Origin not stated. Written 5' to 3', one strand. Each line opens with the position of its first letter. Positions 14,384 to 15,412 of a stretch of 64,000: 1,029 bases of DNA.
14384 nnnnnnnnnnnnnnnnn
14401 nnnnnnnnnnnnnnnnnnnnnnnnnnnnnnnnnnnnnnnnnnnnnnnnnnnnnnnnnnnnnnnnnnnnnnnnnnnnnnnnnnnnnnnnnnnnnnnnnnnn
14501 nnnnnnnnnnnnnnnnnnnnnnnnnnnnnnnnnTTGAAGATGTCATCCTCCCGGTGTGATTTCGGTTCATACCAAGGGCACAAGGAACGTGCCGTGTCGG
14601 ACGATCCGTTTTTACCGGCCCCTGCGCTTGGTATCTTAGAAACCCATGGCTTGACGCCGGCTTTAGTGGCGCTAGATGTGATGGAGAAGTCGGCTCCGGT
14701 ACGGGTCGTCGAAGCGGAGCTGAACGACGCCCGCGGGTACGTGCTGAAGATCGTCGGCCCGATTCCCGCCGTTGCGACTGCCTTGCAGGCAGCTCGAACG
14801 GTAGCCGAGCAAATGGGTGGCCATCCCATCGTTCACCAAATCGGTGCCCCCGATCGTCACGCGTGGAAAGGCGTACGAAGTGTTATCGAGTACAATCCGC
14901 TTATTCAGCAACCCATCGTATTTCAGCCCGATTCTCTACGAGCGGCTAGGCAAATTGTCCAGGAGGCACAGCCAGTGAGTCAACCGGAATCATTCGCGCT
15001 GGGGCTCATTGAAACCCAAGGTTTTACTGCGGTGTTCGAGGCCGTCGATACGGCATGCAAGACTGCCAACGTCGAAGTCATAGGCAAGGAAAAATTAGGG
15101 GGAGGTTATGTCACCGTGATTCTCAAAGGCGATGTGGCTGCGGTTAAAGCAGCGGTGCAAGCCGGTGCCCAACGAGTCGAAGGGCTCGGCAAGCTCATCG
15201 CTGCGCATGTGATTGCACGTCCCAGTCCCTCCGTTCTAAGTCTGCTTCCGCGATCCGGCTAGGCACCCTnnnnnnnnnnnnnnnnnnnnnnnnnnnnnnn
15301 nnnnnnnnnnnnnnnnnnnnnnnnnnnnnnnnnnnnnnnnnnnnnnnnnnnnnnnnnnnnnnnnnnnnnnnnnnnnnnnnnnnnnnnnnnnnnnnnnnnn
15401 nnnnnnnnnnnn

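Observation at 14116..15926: Orphan tandem-BMC shell protein tightly coupled to a receiver-only response regulator and a B3/4 domain protein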

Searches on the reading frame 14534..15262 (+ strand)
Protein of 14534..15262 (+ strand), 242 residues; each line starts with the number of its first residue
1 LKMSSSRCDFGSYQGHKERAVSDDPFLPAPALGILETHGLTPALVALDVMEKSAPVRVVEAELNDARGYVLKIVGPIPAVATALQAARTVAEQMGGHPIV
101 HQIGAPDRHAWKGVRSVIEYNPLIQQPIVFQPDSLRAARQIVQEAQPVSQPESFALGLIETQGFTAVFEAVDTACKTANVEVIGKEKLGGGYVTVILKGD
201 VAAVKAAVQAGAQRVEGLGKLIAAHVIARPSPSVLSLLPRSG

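Call 3: search_protein_families(library=pfam, proteins=[window:14534-15262:+], max_evalue=0.01)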
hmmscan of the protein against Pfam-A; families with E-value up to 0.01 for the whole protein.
window:14534-15262:+ (242 aa): 1 family
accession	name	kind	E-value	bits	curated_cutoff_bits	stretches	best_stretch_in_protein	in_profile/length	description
PF00936.24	BMC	-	1.8e-39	134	24.5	2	155-230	1-75/75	BMC domain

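Call 4: search_protein_families(library=ncbifam, proteins=[window:14534-15262:+], max_evalue=0.01)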
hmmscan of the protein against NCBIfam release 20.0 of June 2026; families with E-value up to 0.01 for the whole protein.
window:14534-15262:+ (242 aa): 8 families
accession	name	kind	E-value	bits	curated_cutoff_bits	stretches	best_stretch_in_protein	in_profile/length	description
NF053791.1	BMC_CsoS1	equivalog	2.1e-32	111.2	166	2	152-238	5-92/93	alpha-carboxysome major shell protein CsoS1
NF053792.1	beta_CO2some_O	equivalog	1.5e-27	96.4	270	2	152-239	5-92/205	beta-carboxysome assembly protein CcmO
NF012018.0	PRK15474.1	equivalog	1.1e-24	86.6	133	2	155-234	3-82/97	ethanolamine utilization microcompartment protein EutM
NF012010.0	PRK15466.1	equivalog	6.4e-22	78.4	218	2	155-232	4-81/166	ethanolamine utilization microcompartment protein EutK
TIGR02526.1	eut_PduT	equivalog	6.6e-10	38.9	250.3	1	152-231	95-175/182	ethanolamine utilization microcompartment shell protein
NF012012.0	PRK15468.1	subfamily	0.00078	19.6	123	0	145-223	30-102/111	ethanolamine utilization microcompartment protein EutS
TIGR04501.1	microcomp_PduB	equivalog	0.0036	16.9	310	0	149-213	135-204/225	microcompartment protein PduB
NF011944.0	PRK15415.1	equivalog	0.0081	15.5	173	0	154-212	184-247/269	propanediol utilization microcompartment protein PduB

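Call 6: find_homologous_proteins(query=window:14534-15262:+)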
Query window:14534-15262:+ (242 aa): 4676 proteins with E <= 0.001 among 6082 candidates; the best 120 are listed.
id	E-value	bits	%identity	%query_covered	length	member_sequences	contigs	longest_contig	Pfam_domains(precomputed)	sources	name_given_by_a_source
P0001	2.8e-135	467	100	92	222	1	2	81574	PF00936.25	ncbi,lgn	-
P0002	4.8e-99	349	78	89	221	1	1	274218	PF00936.25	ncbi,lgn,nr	ncbi:MAG: hypothetical protein KatS3mg110_2624 [Pirellulaceae bacterium]|nr:MAG: hypothetical protei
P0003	7.8e-88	312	71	87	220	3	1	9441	PF00936.25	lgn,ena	-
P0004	8.0e-87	309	70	87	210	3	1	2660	PF00936.25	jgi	jgi:microcompartment protein CcmL/EutN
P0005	2.2e-83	298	68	87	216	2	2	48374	PF00936.25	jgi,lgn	-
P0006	3.2e-83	297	68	87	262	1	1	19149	PF00936.25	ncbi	-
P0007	1.1e-81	292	67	87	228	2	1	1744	PF00936.25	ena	-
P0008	3.5e-80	287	65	88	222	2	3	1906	PF00936.25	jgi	jgi:carbon dioxide concentrating mechanism protein CcmO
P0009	1.7e-78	281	65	87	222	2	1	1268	PF00936.25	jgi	jgi:microcompartment protein CcmL/EutN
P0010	2.1e-78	281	66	87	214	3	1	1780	PF00936.25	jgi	jgi:microcompartment protein CcmL/EutN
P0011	3.3e-78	281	66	87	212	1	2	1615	PF00936.25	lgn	-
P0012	5.4e-78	280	67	87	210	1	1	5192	PF00936.25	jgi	jgi:microcompartment protein CcmL/EutN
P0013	5.8e-78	280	66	87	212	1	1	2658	PF00936.25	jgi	-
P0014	1.0e-77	279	66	88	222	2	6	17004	PF00936.25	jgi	jgi:microcompartment protein CcmL/EutN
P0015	2.2e-77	278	64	87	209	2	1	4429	PF00936.25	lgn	-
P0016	6.0e-77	276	63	87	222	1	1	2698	PF00936.25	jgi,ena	-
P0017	8.6e-77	276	64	87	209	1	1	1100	PF00936.25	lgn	-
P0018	9.7e-77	276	65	87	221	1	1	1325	PF00936.25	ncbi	-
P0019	1.6e-76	275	65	87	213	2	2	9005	PF00936.25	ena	-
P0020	2.7e-76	274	62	87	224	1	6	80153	PF00936.25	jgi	jgi:carbon dioxide concentrating mechanism protein CcmO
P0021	4.4e-76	274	64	87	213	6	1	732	PF00936.25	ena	-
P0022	5.5e-76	273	64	87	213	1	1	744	PF00936.25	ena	-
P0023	6.7e-76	273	64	87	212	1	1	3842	PF00936.25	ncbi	-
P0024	7.6e-76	273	64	87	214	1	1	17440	PF00936.25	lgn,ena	-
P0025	8.7e-76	273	64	87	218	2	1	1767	PF00936.25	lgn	-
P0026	9.1e-76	273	64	87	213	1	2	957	PF00936.25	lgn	-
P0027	9.3e-76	273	64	86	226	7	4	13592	PF00936.25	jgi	jgi:carbon dioxide concentrating mechanism protein CcmO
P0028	1.0e-75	272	64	88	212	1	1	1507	PF00936.25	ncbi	-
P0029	1.1e-75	272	63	87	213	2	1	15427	PF00936.25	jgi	-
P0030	1.5e-75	272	60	96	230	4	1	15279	PF00936.25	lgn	-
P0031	1.6e-75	272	62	88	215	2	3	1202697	PF00936.25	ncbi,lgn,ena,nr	ncbi:MAG: BMC domain-containing protein [Planctomycetaceae bacterium]|nr:BMC domain-containing prote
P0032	1.6e-75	272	66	87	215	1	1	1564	PF00936.25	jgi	jgi:microcompartment protein CcmL/EutN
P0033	2.0e-75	271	64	86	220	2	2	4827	PF00936.25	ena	-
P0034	2.1e-75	271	60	87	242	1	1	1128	PF00936.25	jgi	jgi:carbon dioxide concentrating mechanism protein CcmO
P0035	2.2e-75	271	63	87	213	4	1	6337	PF00936.25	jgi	jgi:microcompartment protein CcmL/EutN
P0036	2.2e-75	271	64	86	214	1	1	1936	PF00936.25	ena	-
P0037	2.2e-75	271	64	89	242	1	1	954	PF00936.25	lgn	-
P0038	2.4e-75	271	62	87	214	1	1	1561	PF00936.25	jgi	-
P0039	2.4e-75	271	61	87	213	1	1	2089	PF00936.25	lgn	-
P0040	2.4e-75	271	64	87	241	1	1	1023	PF00936.25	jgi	jgi:carbon dioxide concentrating mechanism protein CcmO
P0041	2.7e-75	271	62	87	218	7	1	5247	PF00936.25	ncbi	-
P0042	3.4e-75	271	64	87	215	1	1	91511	PF00936.25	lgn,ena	-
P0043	4.6e-75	270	61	93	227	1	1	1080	PF00936.25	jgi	jgi:microcompartment protein CcmL/EutN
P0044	4.6e-75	270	67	85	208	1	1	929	PF00936.25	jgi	jgi:microcompartment protein CcmL/EutN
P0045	4.9e-75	270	64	86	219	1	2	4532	PF00936.25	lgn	-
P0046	5.0e-75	270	64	87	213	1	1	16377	PF00936.25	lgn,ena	-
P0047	5.0e-75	270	64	87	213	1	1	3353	PF00936.25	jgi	-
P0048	6.5e-75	270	65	87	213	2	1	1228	PF00936.25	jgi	jgi:microcompartment protein CcmL/EutN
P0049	7.2e-75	270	64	87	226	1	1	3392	PF00936.25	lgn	-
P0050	7.7e-75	270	64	87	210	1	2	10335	PF00936.25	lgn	-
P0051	9.8e-75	269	63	89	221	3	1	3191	PF00936.25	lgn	-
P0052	1.1e-74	269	63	86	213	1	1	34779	PF00936.25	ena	-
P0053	1.2e-74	269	62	87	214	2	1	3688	PF00936.25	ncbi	-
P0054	1.2e-74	269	62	87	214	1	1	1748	PF00936.25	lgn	-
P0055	1.3e-74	269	62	87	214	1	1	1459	PF00936.25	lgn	-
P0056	1.4e-74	269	63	87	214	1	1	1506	PF00936.25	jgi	jgi:microcompartment protein CcmL/EutN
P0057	1.4e-74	269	64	87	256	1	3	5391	PF00936.25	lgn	-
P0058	1.5e-74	269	64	87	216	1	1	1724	PF00936.25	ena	-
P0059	2.0e-74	268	64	87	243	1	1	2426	PF00936.25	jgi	jgi:microcompartment protein CcmL/EutN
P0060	2.1e-74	268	59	87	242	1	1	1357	PF00936.25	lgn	-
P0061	2.4e-74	268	58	87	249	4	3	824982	PF00936.25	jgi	jgi:carbon dioxide concentrating mechanism protein CcmO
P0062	2.5e-74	268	64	87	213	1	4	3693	PF00936.25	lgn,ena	-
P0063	3.0e-74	268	67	85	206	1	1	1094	PF00936.25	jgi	jgi:microcompartment protein CcmL/EutN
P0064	3.1e-74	268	64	87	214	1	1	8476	PF00936.25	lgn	-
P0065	3.2e-74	268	61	87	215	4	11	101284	PF00936.25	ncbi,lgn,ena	-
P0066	3.3e-74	268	63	87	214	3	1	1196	PF00936.25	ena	-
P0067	3.3e-74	268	62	86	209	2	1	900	PF00936.25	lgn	-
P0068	3.3e-74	267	61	89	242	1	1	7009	PF00936.25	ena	-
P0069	3.5e-74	267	63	86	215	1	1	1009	PF00936.25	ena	-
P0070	3.6e-74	267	64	87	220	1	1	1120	PF00936.25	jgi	jgi:microcompartment protein CcmL/EutN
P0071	3.7e-74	267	65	87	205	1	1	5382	PF00936.25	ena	-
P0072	4.0e-74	267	62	87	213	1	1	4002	PF00936.25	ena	-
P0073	5.4e-74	267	63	86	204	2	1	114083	PF00936.25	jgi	jgi:microcompartment protein CcmL/EutN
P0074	5.7e-74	267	62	87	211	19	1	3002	PF00936.25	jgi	jgi:carbon dioxide concentrating mechanism protein CcmO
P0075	6.2e-74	267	61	87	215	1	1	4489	PF00936.25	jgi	jgi:carbon dioxide concentrating mechanism protein CcmO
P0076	6.3e-74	267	62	87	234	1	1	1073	PF00936.25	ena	-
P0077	6.7e-74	266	63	86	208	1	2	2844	PF00936.25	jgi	-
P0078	6.7e-74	266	62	87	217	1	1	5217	PF00936.25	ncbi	-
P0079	7.1e-74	266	62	87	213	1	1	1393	PF00936.25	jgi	jgi:microcompartment protein CcmL/EutN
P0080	7.3e-74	266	64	87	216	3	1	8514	PF00936.25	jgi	jgi:microcompartment protein CcmL/EutN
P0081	7.4e-74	266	63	87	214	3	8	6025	PF00936.25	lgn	-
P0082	7.5e-74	266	65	88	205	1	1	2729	PF00936.25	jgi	jgi:ethanolamine utilization protein EutM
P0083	7.7e-74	266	65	87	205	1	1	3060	PF00936.25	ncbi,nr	ncbi:MAG TPA: BMC domain-containing protein [Pirellulaceae bacterium]|nr:BMC domain-containing prote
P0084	8.8e-74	266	61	87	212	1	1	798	PF00936.25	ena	-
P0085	8.9e-74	266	64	87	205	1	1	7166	PF00936.25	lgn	-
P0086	9.6e-74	266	64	87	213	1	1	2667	PF00936.25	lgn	-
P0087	9.8e-74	266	63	86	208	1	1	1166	PF00936.25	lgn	-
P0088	1.0e-73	266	62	87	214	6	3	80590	PF00936.25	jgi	-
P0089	1.1e-73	266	64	86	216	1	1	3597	PF00936.25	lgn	-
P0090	1.1e-73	266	63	87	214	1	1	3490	PF00936.25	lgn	-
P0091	1.1e-73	266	63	88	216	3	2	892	PF00936.25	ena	-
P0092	1.2e-73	266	63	87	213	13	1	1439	PF00936.25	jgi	jgi:carbon dioxide concentrating mechanism protein CcmO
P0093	1.3e-73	266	64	87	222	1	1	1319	PF00936.25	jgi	jgi:microcompartment protein CcmL/EutN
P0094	1.3e-73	266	62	87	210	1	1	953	PF00936.25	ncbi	-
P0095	1.5e-73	265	62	87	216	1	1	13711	PF00936.25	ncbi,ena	-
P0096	1.6e-73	265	62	88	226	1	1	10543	PF00936.25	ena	-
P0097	1.9e-73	265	65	87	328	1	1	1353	PF00936.25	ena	-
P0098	2.0e-73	265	64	86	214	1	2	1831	PF00936.25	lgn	-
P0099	2.0e-73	265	63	87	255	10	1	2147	PF00936.25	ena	-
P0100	2.4e-73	265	63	87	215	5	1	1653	PF00936.25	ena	-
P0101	2.5e-73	265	61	93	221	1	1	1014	PF00936.25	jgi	-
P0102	2.5e-73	265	62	87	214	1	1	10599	PF00936.25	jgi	jgi:microcompartment protein CcmL/EutN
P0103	3.3e-73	264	63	87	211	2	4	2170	PF00936.25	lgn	-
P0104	3.3e-73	264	63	87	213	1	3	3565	PF00936.25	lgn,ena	-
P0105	3.6e-73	264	64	88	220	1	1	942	PF00936.25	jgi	jgi:microcompartment protein CcmL/EutN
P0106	4.6e-73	264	64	87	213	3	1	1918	PF00936.25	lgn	-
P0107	4.7e-73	264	61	87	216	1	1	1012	PF00936.25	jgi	jgi:carbon dioxide concentrating mechanism protein CcmO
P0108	4.8e-73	264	64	87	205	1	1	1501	PF00936.25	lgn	-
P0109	5.0e-73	264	59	94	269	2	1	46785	PF00936.25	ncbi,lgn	-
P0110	5.3e-73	264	62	87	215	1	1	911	PF00936.25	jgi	jgi:microcompartment protein CcmL/EutN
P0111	5.3e-73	264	64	87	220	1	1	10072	PF00936.25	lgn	-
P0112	6.3e-73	263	64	87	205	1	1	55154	PF00936.25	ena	-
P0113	6.5e-73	263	61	87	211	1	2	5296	PF00936.25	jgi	jgi:microcompartment protein CcmL/EutN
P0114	7.0e-73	263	63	87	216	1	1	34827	PF00936.25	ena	-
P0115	7.3e-73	263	61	87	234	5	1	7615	PF00936.25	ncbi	-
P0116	7.4e-73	263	55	87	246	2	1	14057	PF00936.25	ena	-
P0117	7.4e-73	263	61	88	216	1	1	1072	PF00936.25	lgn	-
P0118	8.9e-73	263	62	87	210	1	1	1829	PF00936.25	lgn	-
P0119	9.3e-73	263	60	91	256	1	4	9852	PF00936.25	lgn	-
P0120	1.1e-72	263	62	88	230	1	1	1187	PF00936.25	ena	-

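Call 7: find_encoding_contigs(protein=P0002, flank=10000, max_places=2)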
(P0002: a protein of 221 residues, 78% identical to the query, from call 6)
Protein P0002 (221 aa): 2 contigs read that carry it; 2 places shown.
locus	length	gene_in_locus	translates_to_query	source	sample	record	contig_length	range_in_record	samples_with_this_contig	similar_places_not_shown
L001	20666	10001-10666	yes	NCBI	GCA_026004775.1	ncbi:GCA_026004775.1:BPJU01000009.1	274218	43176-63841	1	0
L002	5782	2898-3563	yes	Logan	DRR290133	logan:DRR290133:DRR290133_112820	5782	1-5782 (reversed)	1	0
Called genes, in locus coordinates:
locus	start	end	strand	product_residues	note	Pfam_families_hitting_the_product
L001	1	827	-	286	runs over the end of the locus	PF13505:OMP_b-brl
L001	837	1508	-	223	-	-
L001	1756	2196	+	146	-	PF22398:DUF6978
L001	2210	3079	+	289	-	PF08861:DUF1828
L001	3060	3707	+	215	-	-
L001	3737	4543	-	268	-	PF13489:Methyltransf_23 (faint), PF08241:Methyltransf_11, PF08242:Methyltransf_12, PF13649:Methyltransf_25, PF13847:Methyltransf_31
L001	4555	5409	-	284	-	PF25084:LbH_EIF2B (faint), PF00132:Hexapep, PF25087:GMPPB_C (weak), PF00132:Hexapep (weak), PF13720:Acetyltransf_11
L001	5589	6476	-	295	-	PF01288:HPPK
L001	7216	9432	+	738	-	-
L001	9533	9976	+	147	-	PF00072:Response_reg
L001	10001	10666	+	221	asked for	PF00936:BMC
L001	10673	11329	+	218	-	PF03483:B3_4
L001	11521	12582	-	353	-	PF00294:PfkB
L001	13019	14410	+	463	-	-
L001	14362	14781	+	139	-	-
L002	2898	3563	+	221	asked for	PF00936:BMC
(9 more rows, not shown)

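Call 8: find_encoding_contigs(protein=P0031, flank=10000, max_places=2)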
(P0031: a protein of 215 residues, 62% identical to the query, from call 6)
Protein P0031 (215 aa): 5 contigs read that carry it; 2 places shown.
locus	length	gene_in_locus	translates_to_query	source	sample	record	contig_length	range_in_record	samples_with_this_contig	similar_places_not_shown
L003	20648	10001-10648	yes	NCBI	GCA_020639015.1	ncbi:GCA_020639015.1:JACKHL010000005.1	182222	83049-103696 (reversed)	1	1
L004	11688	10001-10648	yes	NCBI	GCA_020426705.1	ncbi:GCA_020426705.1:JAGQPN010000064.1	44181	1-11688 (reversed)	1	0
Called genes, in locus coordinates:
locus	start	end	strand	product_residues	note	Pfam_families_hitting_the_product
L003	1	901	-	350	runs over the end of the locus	PF19952:DUF6414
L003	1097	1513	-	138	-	-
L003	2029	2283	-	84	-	-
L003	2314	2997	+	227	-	-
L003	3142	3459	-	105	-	PF05016:ParE_toxin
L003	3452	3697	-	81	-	-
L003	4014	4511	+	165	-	-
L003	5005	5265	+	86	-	-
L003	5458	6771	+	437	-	PF01408:GFO_IDH_MocA, PF19051:GFO_IDH_MocA_C2, PF22725:GFO_IDH_MocA_C3 (weak), PF19051:GFO_IDH_MocA_C2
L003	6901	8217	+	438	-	PF13360:PQQ_2, PF01011:PQQ (faint), PF13570:Beta-prop_ACSF4, PF13360:PQQ_2 (weak)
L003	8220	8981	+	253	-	PF05721:PhyH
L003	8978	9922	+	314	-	PF01261:AP_endonuc_2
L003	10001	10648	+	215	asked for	PF00936:BMC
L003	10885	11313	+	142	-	PF06722:EryCIII-like_C (weak)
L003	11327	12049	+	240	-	PF13578:Methyltransf_24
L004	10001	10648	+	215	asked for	PF00936:BMC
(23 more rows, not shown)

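Call 9: find_encoding_contigs(protein=P0061, flank=10000, max_places=2)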
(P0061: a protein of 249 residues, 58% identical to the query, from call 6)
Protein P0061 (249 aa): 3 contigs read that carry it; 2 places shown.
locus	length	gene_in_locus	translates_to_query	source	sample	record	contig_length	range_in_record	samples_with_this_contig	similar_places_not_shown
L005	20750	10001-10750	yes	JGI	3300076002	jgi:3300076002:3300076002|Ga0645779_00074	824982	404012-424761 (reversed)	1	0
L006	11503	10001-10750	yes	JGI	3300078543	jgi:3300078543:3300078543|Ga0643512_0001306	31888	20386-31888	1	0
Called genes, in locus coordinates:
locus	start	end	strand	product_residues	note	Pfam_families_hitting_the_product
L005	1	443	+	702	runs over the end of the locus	PF00069:Pkinase, PF07714:PK_Tyr_Ser-Thr, PF03109:ABC1 (weak)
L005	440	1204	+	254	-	-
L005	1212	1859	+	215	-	PF07638:Sigma70_ECF, PF04542:Sigma70_r2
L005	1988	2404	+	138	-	-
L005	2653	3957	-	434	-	PF01790:LGT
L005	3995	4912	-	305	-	PF02569:Pantoate_ligase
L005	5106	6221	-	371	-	PF01288:HPPK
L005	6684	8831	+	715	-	-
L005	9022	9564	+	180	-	PF00072:Response_reg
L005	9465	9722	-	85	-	-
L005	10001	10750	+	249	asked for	PF00936:BMC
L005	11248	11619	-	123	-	-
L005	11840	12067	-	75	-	-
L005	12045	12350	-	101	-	-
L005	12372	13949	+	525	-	-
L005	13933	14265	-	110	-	-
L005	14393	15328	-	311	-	PF06283:ThuA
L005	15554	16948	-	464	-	PF07394:DUF1501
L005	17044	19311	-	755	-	PF07583:PSCyt2, PF07587:PSD1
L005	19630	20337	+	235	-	PF00005:ABC_tran, PF02463:SMC_N (faint), PF13304:AAA_21 (faint)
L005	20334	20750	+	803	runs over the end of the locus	PF12704:MacB_PCD (faint), PF02687:FtsX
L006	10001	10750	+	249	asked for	PF00936:BMC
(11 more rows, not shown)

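Call 18: find_encoding_contigs(protein=P0001, flank=10000, max_places=3)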
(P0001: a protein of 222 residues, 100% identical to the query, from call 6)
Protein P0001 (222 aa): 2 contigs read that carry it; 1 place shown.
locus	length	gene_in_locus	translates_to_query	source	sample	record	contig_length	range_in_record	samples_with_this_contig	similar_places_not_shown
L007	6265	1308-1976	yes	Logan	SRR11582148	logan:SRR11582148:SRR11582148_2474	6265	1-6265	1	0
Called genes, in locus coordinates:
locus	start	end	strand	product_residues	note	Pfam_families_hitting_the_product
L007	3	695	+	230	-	?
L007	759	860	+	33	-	-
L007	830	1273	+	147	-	PF00072:Response_reg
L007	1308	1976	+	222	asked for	PF00936:BMC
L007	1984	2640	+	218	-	PF03483:B3_4 (weak)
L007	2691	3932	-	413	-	PF00294:PfkB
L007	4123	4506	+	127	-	PF00416:Ribosomal_S13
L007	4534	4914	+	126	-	PF00411:Ribosomal_S11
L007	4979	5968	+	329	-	PF01193:RNA_pol_L, PF01000:RNA_pol_A_bac, PF03118:RNA_pol_A_CTD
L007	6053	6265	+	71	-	?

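Call 21: find_related_loci(query=A1, collection=genome_contigs, flank=10000)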
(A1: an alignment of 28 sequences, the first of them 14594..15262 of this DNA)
Query A1 (222 aa) in genome_contigs; peptide patterns used: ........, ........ (x = any residue, [..] = any of these).
561 stretches matched a pattern; 525 encode a relative of the query (tblastn E <= 1e-3); the best 80 are kept; 80 distinct loci.
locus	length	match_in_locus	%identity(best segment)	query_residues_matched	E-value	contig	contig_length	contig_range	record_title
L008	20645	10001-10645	78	8-222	2e-98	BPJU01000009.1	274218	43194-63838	MAG: Pirellulaceae bacterium KatS3mg110 DNA, contig_4506, whole genome shotgun sequence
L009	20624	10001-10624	65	11-221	2e-84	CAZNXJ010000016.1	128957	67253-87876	MAG TPA_asm: uncultured Pirellulaceae bacterium isolate SRP268622_co1_89 genome assembly, contig: NODE_160_length_128957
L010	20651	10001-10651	67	5-221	5e-84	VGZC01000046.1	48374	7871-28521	MAG: Planctomycetota bacterium isolate M_DeepCast_65m_m2_011 M_DeepCast_65m_m2_011_Ga0194120_10001197, whole genome shot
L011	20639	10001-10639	62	10-221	2e-83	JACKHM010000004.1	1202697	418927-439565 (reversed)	MAG: Planctomycetaceae bacterium isolate HK-STAS-PLAN-18 HK-STAS-PLAN-18_4, whole genome shotgun sequence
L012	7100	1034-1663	64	11-221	6e-83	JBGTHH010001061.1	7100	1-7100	MAG: Pirellulaceae bacterium isolate JTS-RE234 k141_3577906, whole genome shotgun sequence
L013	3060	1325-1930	65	10-220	8e-84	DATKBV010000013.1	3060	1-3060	MAG TPA_asm: Pirellulaceae bacterium isolate SMAG_U14429 k141_2884134, whole genome shotgun sequence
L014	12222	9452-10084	62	11-221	4e-82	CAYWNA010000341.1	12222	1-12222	MAG TPA_asm: uncultured Pirellulaceae bacterium isolate binchicken_co65_467 genome assembly, contig: NODE_20604_length_1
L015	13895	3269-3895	63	11-220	1e-81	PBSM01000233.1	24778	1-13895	MAG: Planctomycetaceae bacterium isolate NP86 MHASMcontig_614444, whole genome shotgun sequence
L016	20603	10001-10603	64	11-220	4e-81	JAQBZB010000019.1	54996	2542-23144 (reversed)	MAG: Planctomycetota bacterium isolate casp150-mb.46 NODE_1484_length_54996_cov_0.140572, whole genome shotgun sequence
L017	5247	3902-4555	62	11-220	1e-80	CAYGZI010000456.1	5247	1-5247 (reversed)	MAG TPA_asm: uncultured Planctomycetaceae bacterium isolate ERP119294_co1_463 genome assembly, contig: NODE_25134_length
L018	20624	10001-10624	61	8-220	2e-80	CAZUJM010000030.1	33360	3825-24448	MAG TPA_asm: uncultured Pirellulaceae bacterium isolate SRP193358_co1_84 genome assembly, contig: NODE_2696_length_33360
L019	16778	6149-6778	61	11-221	8e-80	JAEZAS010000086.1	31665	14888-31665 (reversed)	MAG: Planctomycetota bacterium isolate OH_CBrB_161 k127_976345, whole genome shotgun sequence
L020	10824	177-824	61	1-219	7e-79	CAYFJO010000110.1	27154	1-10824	MAG TPA_asm: uncultured Pirellulaceae bacterium isolate ERP003628_co1_109 genome assembly, contig: NODE_612_length_27154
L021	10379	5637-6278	59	2-220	5e-79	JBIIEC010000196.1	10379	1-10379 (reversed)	MAG: Pirellulaceae bacterium isolate ME2000-09-11pf_3300034094_group1_bin67 Rohwer_bin1665_scaffold_2757_c1, whole genom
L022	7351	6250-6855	64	10-220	4e-79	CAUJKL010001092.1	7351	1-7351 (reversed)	MAG: Planctomycetota bacterium isolate KLAP164 genome assembly, contig: KLAP164_538233, whole genome shotgun sequence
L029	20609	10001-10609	61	8-220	5e-78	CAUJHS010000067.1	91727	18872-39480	MAG: Planctomycetota bacterium isolate KLAP214 genome assembly, contig: KLAP214_291873, whole genome shotgun sequence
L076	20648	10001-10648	57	2-220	2e-71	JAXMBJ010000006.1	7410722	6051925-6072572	MAG: Pirellulales bacterium isolate STL-PLA33 C1.16.fa-6, whole genome shotgun sequence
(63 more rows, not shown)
